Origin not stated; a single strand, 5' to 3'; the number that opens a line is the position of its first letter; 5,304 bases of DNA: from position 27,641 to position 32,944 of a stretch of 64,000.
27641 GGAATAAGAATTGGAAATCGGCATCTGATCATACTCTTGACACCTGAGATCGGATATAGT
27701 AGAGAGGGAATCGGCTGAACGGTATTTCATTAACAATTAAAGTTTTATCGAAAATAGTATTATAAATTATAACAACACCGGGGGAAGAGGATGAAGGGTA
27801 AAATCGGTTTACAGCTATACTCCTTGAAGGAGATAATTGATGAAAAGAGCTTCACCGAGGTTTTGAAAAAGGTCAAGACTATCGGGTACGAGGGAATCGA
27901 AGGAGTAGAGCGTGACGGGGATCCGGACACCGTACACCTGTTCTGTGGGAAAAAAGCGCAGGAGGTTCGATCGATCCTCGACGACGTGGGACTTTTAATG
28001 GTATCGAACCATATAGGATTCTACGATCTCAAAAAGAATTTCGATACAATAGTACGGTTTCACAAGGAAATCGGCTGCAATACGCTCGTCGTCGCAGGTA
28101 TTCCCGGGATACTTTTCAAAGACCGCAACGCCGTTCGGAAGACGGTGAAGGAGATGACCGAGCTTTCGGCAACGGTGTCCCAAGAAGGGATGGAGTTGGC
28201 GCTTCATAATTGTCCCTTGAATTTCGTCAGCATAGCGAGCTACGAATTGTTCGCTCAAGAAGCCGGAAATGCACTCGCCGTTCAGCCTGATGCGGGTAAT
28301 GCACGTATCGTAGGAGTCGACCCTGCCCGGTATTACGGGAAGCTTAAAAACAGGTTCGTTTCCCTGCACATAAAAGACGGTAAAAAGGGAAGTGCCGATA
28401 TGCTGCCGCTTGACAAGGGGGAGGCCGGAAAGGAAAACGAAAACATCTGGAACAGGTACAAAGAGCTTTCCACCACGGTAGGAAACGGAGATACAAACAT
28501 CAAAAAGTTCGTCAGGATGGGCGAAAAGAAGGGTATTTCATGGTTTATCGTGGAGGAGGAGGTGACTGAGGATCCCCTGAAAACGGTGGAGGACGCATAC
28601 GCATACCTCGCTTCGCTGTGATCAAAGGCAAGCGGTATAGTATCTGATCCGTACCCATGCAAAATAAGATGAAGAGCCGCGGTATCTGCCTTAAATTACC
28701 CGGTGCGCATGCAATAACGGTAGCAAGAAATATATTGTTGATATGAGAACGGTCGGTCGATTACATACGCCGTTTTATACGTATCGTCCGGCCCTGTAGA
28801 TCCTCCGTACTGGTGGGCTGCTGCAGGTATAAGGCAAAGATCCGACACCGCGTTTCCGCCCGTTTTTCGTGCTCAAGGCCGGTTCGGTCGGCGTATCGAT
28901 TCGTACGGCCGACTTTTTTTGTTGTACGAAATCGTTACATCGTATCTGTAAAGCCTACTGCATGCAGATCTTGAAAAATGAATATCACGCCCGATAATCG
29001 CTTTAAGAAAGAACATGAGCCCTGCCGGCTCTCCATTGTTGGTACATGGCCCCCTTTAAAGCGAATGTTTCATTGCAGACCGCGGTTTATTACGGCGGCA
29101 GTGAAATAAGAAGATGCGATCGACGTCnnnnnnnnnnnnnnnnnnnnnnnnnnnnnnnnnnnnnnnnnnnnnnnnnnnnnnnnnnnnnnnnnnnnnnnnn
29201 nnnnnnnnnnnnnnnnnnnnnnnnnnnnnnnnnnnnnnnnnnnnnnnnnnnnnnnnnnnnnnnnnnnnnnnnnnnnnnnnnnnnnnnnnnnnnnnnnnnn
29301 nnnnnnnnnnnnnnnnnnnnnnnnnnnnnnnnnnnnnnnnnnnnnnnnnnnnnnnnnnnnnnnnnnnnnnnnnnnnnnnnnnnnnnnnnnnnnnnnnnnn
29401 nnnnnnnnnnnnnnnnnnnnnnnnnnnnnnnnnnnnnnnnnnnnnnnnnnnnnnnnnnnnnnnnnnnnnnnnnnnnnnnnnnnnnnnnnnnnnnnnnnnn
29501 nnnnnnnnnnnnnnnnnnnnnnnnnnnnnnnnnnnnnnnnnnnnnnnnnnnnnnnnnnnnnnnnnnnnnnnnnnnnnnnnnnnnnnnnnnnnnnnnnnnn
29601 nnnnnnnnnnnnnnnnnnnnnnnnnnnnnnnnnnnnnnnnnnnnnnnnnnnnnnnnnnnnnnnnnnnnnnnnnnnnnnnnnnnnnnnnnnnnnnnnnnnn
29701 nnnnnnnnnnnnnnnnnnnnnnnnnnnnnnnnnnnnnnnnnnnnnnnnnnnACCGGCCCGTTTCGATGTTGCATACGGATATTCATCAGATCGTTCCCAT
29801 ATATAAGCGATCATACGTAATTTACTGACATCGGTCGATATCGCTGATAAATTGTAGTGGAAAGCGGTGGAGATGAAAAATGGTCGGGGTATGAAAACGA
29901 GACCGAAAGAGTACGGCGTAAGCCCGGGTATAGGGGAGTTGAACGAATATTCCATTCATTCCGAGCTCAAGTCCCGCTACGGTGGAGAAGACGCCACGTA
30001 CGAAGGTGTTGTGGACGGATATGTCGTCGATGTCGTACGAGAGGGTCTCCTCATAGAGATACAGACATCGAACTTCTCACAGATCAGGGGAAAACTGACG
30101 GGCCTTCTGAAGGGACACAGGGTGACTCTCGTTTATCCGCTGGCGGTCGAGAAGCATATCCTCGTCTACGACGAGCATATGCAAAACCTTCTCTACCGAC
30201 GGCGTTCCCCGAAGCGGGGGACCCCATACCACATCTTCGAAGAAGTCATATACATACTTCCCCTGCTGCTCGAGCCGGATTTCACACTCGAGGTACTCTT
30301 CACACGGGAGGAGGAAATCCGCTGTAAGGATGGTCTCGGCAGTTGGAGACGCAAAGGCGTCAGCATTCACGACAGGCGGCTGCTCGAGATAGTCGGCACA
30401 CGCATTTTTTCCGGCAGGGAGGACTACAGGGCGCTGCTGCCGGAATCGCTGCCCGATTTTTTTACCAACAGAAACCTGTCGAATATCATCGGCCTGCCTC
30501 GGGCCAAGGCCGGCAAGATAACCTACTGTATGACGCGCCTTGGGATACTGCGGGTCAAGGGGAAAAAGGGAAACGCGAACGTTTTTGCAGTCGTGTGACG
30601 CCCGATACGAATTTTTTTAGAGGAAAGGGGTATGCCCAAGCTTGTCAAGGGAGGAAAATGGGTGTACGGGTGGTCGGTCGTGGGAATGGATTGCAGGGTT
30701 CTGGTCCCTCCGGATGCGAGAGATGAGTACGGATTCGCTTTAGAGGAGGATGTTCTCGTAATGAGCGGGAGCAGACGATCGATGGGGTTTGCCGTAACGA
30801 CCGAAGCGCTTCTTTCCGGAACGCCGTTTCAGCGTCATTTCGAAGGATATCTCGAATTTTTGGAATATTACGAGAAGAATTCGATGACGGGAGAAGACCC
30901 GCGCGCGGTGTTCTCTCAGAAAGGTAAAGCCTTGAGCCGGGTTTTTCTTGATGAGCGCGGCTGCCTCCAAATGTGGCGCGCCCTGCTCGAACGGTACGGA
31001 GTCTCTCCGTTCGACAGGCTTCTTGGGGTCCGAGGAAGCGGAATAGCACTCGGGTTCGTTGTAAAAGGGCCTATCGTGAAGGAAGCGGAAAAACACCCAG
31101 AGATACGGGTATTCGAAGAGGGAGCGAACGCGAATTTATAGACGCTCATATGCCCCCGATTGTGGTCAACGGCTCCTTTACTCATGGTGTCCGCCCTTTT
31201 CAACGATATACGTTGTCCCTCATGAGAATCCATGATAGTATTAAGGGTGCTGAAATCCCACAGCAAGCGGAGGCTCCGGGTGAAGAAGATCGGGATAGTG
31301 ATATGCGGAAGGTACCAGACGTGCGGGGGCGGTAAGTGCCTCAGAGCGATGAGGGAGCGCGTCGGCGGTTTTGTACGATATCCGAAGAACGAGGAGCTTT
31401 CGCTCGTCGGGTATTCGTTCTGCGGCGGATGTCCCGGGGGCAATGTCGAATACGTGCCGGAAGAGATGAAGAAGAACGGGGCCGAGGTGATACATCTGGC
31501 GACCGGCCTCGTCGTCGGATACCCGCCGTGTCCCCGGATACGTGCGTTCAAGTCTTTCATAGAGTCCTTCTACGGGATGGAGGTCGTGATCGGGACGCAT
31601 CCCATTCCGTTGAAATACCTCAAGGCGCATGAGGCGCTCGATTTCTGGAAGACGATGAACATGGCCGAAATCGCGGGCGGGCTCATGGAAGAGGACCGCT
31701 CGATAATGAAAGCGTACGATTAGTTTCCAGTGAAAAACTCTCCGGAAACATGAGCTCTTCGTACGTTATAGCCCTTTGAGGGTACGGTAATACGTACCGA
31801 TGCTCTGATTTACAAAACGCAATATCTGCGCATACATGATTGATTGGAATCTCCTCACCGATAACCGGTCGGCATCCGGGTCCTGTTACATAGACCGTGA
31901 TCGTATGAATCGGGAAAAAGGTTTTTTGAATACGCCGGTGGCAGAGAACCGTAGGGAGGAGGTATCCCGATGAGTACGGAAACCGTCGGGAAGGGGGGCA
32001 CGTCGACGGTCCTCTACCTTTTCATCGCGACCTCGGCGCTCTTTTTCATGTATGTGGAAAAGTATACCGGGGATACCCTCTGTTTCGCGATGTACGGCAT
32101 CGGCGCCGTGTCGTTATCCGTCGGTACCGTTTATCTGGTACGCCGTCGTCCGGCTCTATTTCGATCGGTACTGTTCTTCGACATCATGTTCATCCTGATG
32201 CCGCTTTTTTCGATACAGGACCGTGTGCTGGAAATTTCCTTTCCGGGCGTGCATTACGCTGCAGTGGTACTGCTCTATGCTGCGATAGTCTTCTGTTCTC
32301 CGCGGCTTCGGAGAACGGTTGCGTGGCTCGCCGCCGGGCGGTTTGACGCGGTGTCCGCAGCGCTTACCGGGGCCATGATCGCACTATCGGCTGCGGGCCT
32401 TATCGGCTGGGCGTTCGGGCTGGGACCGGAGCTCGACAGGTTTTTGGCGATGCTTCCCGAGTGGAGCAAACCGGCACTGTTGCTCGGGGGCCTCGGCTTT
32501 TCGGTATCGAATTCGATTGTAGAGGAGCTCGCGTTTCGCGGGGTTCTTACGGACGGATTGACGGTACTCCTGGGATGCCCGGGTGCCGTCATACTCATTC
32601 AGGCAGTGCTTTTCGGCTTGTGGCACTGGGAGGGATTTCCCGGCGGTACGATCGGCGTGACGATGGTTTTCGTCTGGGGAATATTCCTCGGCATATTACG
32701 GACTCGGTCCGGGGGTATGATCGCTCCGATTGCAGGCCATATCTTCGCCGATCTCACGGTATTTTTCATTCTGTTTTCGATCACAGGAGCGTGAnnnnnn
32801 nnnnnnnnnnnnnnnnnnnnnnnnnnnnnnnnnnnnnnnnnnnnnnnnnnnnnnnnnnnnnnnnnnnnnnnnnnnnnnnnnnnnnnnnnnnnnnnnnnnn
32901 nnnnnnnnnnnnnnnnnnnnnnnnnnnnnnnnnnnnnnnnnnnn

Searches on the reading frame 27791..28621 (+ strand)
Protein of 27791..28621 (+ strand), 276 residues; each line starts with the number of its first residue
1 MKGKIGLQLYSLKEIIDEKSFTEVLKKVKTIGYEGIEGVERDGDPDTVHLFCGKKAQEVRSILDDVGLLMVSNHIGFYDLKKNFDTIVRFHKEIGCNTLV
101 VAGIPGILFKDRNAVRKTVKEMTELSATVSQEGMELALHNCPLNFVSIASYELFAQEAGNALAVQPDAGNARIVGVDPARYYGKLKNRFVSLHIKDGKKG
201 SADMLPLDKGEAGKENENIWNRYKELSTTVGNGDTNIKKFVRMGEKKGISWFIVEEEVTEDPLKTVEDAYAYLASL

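Call 6: search_protein_families(library=pfam, proteins=[window:27791-28621:+])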
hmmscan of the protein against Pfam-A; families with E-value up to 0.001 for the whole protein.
window:27791-28621:+ (276 aa): 1 family
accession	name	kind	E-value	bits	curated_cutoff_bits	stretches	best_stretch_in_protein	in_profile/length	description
PF01261.30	AP_endonuc_2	-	3e-09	37.4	31.1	1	26-274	2-247/249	Xylose isomerase-like TIM barrel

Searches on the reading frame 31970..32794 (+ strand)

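Call 54: search_protein_families(library=pfam, proteins=[window:31970-32794:+], max_evalue=0.00001)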
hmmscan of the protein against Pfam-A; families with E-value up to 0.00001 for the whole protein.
window:31970-32794:+ (274 aa): 1 family
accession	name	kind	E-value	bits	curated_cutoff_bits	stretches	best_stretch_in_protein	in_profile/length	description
PF02517.21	Rce1-like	-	2.6e-16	60.1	22.4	1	170-262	4-92/93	Type II CAAX prenyl endopeptidase Rce1-like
